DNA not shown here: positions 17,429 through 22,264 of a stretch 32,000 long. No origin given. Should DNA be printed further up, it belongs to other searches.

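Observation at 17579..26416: Candidate new DNA-end processing module: Dna2-like Fe-S nuclease/SF1B helicase fused protein followed directly by Mre11 and Rad50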

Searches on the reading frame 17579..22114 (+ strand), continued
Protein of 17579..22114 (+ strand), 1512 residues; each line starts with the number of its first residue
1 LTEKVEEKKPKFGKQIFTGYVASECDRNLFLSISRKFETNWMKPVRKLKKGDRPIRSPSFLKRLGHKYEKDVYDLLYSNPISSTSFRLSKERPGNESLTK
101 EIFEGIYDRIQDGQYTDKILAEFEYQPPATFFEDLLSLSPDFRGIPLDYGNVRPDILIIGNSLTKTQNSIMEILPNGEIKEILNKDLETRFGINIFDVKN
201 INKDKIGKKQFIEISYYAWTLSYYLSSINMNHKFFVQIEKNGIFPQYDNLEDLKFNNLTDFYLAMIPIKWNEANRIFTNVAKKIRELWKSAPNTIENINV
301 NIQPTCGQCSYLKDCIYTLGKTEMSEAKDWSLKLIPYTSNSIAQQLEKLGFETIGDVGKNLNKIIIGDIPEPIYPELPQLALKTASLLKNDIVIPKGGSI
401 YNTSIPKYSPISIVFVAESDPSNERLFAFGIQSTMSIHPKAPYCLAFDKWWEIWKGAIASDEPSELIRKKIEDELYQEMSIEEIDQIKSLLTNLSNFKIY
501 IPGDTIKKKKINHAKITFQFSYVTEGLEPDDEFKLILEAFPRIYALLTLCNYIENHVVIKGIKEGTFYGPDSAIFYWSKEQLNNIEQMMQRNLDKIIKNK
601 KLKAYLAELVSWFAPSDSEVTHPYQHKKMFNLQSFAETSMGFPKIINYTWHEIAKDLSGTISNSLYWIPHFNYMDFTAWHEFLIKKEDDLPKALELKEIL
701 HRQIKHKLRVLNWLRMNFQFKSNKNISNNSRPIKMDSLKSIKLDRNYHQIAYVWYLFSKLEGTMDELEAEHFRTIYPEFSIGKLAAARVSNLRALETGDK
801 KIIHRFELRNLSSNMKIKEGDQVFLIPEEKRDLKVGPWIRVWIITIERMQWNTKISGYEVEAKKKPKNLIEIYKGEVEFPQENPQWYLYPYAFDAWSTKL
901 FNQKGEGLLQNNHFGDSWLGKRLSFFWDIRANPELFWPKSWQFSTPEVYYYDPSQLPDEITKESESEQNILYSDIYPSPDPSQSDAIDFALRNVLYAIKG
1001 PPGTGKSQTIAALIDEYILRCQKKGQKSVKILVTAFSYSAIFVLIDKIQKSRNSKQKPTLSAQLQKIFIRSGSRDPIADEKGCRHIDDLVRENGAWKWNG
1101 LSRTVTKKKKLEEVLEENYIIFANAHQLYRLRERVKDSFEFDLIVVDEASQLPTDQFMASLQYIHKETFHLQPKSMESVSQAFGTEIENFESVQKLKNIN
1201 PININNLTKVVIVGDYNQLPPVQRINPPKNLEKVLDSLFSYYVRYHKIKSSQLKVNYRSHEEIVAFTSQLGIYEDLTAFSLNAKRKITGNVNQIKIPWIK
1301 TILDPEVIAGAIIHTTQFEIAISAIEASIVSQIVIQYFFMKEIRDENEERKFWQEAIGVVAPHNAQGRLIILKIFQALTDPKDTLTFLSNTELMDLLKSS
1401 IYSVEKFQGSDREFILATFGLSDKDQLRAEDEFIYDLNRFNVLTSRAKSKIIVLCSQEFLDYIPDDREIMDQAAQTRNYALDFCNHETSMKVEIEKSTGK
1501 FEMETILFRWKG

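Call 44: find_encoding_contigs(protein=P0048, flank=10000, max_places=2)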
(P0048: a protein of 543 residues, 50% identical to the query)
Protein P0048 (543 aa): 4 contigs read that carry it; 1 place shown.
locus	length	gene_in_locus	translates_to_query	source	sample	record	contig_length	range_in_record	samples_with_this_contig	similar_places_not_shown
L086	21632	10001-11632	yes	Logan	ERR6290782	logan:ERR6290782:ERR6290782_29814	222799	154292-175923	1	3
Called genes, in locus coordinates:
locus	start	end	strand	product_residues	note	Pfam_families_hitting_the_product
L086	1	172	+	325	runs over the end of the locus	-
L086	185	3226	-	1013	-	PF01978:TrmB, PF04513:Baculo_PEP_C (faint), PF26471:DUF8146 (faint)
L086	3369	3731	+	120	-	PF03259:Robl_LC7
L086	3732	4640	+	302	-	PF12838:Fer4_7 (faint), PF13187:Fer4_9 (faint), PF14697:Fer4_21 (faint), PF00037:Fer4 (faint), PF12797:Fer4_2 (faint), PF12837:Fer4_6 (faint), PF13237:Fer4_10 (faint), PF13484:Fer4_16 (faint)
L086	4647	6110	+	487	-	PF13347:MFS_2, PF07690:MFS_1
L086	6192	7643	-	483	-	PF02934:GatB_N, PF02637:GatB_Yqey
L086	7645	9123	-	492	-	PF01425:Amidase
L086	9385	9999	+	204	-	PF26500:DUF8166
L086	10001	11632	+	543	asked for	PF01935:DUF87, PF00270:DEAD (faint), PF12846:AAA_10 (faint)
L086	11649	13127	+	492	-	PF00149:Metallophos, PF12850:Metallophos_2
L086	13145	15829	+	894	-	PF02463:SMC_N (weak), PF13304:AAA_21 (faint)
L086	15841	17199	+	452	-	PF09376:NurA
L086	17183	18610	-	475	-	PF04734:Ceramidase_alk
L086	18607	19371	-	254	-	PF01996:F420_ligase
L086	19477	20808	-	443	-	PF00809:Pterin_bind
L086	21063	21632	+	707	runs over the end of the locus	PF02518:HATPase_c, PF00204:DNA_gyraseB, PF01751:Toprim, PF00986:DNA_gyraseB_C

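Call 45: find_encoding_contigs(protein=P0042, flank=10000, max_places=2)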
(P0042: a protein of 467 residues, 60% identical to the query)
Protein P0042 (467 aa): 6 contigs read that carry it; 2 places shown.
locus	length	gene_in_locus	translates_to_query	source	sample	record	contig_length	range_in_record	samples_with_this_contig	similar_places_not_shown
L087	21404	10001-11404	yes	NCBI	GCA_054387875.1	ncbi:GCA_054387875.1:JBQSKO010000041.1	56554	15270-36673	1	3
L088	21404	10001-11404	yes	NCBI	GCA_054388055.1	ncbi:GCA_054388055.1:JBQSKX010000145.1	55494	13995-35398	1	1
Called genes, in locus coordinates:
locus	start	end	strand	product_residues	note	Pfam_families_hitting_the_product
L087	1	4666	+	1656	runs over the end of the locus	PF13086:AAA_11, PF13245:AAA_19 (weak), PF13087:AAA_12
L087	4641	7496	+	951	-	PF23598:LRR_14, PF13855:LRR_8, PF23598:LRR_14 (weak), PF12799:LRR_4 (weak), PF13855:LRR_8, PF12799:LRR_4, PF23598:LRR_14, PF13855:LRR_8, +8 more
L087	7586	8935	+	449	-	PF03600:CitMHS, PF02040:ArsB, PF03600:CitMHS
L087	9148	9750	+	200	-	PF26500:DUF8166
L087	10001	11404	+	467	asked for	PF01935:DUF87, PF00270:DEAD (faint)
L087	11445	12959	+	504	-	PF00149:Metallophos, PF12850:Metallophos_2 (weak)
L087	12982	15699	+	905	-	PF00005:ABC_tran (faint), PF02463:SMC_N (weak), PF13175:AAA_15 (weak), PF13304:AAA_21 (faint), PF13476:AAA_23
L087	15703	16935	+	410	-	PF09376:NurA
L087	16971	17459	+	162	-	-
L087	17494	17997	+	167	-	-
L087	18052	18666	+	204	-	PF01985:CRS1_YhbY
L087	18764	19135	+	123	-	PF04032:Rpr2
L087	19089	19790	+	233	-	PF03587:EMG1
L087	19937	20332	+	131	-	PF03625:DUF302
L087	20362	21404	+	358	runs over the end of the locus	PF00753:Lactamase_B, PF00581:Rhodanese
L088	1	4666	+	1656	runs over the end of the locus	PF13086:AAA_11, PF13245:AAA_19 (weak), PF13087:AAA_12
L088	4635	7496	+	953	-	PF23598:LRR_14, PF13855:LRR_8, PF23598:LRR_14 (weak), PF12799:LRR_4 (weak), PF13855:LRR_8, PF12799:LRR_4, PF23598:LRR_14, PF13855:LRR_8, +8 more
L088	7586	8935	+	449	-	PF03600:CitMHS, PF02040:ArsB, PF03600:CitMHS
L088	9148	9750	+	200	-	PF26500:DUF8166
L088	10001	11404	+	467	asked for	PF01935:DUF87, PF00270:DEAD (faint)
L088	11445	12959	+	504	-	PF00149:Metallophos, PF12850:Metallophos_2 (weak)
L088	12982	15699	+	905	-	PF00005:ABC_tran (faint), PF02463:SMC_N (weak), PF13175:AAA_15 (weak), PF13304:AAA_21 (faint), PF13476:AAA_23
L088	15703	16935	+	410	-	PF09376:NurA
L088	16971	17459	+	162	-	-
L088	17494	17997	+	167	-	-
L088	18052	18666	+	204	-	PF01985:CRS1_YhbY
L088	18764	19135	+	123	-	PF04032:Rpr2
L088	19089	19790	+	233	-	PF03587:EMG1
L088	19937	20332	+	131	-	PF03625:DUF302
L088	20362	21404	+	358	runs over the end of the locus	PF00753:Lactamase_B, PF00581:Rhodanese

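Call 57: find_homologous_proteins(query=L087:15703-16932:+, max_evalue=0.00001)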
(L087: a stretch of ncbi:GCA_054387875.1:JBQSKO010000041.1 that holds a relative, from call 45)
Query L087:15703-16932:+ (410 aa): 31 proteins with E <= 0.00001 among 3746 candidates.
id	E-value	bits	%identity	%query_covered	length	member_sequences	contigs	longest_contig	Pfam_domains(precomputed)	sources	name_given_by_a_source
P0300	3.3e-267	904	100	100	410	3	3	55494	PF09376.17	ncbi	ncbi:MAG: DNA double-strand break repair nuclease NurA [Promethearchaeota archaeon]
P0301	1.5e-198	678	77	100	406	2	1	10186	PF09376.17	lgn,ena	-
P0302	3.2e-198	677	73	100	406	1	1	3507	PF09376.17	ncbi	-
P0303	1.6e-195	668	74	100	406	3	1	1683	PF09376.17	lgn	-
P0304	6.4e-195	666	74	100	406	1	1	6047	PF09376.17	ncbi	-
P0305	7.1e-127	442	50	100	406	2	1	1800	PF09376.17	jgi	-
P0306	7.6e-106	373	45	100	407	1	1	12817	PF09376.17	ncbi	-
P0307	3.0e-105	371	45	100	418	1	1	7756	PF09376.17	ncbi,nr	ncbi:MAG: hypothetical protein GF364_11780 [Candidatus Lokiarchaeota archaeon]|nr:hypothetical prote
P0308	2.9e-100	354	45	100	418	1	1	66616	PF09376.17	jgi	jgi:hypothetical protein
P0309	4.4e-100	354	46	94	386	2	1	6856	PF09376.17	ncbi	ncbi:MAG: DNA double-strand break repair nuclease NurA, partial [Promethearchaeota archaeon]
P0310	7.7e-99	350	41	100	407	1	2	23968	PF09376.17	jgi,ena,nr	nr:DNA double-strand break repair nuclease NurA [Candidatus Sigynarchaeum springense] MDO8116769.1 D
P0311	1.9e-97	345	45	100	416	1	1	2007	PF09376.17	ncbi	-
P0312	3.5e-96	341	42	100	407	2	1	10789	PF09376.17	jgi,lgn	jgi:hypothetical protein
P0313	2.3e-95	338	43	100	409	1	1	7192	PF09376.17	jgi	jgi:hypothetical protein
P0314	3.7e-95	337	42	100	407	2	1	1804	PF09376.17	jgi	jgi:hypothetical protein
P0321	6.4e-85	304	40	100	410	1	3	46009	PF09376.17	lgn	-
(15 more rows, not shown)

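Call 64: find_encoding_contigs(protein=P0308, flank=10000, max_places=1)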
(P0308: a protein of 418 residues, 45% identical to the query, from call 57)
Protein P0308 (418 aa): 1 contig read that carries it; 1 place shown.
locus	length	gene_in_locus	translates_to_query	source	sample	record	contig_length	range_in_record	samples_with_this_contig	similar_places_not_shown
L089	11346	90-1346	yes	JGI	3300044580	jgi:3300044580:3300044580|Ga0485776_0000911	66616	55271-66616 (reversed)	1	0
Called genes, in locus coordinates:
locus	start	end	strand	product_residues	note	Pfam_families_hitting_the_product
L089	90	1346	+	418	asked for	PF09376:NurA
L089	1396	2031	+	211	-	PF23952:LRR_EndoS (faint), PF12799:LRR_4 (weak), PF13855:LRR_8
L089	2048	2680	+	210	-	PF00300:His_Phos_1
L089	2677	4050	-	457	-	-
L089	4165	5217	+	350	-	PF01073:3Beta_HSD, PF01370:Epimerase, PF02719:Polysacc_synt_2, PF04321:RmlD_sub_bind (weak), PF07993:NAD_binding_4, PF16363:GDP_Man_Dehyd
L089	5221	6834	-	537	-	-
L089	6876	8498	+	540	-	PF13231:PMT_2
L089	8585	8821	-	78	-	-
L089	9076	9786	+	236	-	-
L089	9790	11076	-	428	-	-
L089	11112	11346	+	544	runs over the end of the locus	PF13231:PMT_2 (weak)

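Call 65: find_encoding_contigs(protein=P0321, flank=10000, max_places=1)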
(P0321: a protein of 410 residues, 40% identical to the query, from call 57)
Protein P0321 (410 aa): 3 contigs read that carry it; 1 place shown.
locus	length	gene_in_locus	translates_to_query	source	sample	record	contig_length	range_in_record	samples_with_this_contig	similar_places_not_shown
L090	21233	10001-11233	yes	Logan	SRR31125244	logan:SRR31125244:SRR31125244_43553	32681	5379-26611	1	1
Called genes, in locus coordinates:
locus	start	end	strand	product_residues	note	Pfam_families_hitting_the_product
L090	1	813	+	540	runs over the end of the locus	PF01935:DUF87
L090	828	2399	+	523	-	PF00149:Metallophos, PF12850:Metallophos_2 (faint)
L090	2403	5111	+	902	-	PF00005:ABC_tran (faint), PF13175:AAA_15 (faint), PF13304:AAA_21 (faint), PF13476:AAA_23, PF02463:SMC_N, PF10046:BLOC1_2 (faint)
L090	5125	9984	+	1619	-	PF13086:AAA_11 (weak), PF13245:AAA_19 (faint), PF13604:AAA_30 (faint), PF13087:AAA_12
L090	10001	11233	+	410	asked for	PF09376:NurA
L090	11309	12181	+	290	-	-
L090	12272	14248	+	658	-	-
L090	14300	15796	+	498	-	-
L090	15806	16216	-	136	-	-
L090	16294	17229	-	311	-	PF04055:Radical_SAM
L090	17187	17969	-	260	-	PF01996:F420_ligase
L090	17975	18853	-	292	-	PF00809:Pterin_bind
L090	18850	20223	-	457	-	PF13380:CoA_binding_2, PF13607:Succ_CoA_lig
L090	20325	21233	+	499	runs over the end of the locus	PF00171:Aldedh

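Call 66: find_encoding_contigs(protein=P0310, flank=10000, max_places=1)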
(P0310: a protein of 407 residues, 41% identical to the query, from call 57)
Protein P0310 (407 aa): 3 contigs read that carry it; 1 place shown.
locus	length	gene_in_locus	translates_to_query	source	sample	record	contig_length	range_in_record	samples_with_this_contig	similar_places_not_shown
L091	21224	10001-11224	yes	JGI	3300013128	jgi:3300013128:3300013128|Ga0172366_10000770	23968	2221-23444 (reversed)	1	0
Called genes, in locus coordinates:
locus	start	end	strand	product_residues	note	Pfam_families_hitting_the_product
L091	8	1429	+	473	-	PF07690:MFS_1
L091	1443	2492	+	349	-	PF01699:Na_Ca_ex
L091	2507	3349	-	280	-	PF13483:Lactamase_B_3, PF12706:Lactamase_B_2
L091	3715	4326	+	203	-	PF26500:DUF8166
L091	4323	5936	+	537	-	PF01935:DUF87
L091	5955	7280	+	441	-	PF00149:Metallophos, PF12850:Metallophos_2 (weak)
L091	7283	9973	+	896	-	PF00005:ABC_tran (faint), PF13304:AAA_21 (faint), PF13476:AAA_23, PF02463:SMC_N, PF13558:SbcC_Walker_B (weak)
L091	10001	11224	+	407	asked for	PF09376:NurA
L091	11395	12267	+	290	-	-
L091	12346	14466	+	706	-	PF24807:WD40_CDC20-Fz (faint), PF24817:WD40_WDHD1_1st (faint), PF25173:Beta-prop_WDR3_1st (faint), PF25174:Beta-prop_THOC3 (faint)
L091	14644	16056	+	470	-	-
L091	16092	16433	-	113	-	PF13291:ACT_4 (faint)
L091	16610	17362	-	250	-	PF04055:Radical_SAM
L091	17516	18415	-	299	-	PF01996:F420_ligase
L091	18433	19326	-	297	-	PF00809:Pterin_bind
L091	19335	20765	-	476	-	PF13380:CoA_binding_2, PF13607:Succ_CoA_lig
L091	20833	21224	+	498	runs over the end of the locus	PF00171:Aldedh, PF05893:LuxC (faint)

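Call 68: find_encoding_contigs(protein=P0034, flank=10000, max_places=2)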
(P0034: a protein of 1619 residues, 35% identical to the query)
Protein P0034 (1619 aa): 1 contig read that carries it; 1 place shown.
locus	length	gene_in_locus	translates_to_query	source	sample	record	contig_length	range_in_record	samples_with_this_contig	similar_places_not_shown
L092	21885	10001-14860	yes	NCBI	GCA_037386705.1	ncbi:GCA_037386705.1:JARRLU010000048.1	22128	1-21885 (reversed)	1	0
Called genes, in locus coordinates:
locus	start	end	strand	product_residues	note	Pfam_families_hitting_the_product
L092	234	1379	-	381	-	PF00561:Abhydrolase_1, PF12697:Abhydrolase_6 (weak)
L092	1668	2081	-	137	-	-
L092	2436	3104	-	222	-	PF00730:HhH-GPD, PF00633:HHH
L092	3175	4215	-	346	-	PF00145:DNA_methylase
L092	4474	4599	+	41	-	-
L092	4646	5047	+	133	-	-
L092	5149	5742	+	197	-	-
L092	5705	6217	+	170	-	-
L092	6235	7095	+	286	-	-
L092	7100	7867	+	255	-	PF19866:DUF6339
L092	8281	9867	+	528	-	PF07719:TPR_2 (faint), PF12895:ANAPC3 (faint), PF13174:TPR_6 (faint), PF14559:TPR_19 (weak), PF13424:TPR_12 (weak), PF00515:TPR_1, PF13414:TPR_11 (weak), PF11977:RNase_Zc3h12a, +6 more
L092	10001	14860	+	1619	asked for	PF13604:AAA_30 (faint), PF13086:AAA_11, PF13245:AAA_19, PF13087:AAA_12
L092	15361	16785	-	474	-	-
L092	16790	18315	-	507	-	-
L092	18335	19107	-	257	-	-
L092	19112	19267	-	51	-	-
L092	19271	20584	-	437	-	PF00753:Lactamase_B, PF23023:Anti-Pycsar_Apyc1, PF12706:Lactamase_B_2 (weak), PF16661:Lactamase_B_6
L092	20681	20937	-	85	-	PF14947:HTH_45 (weak)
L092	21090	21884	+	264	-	?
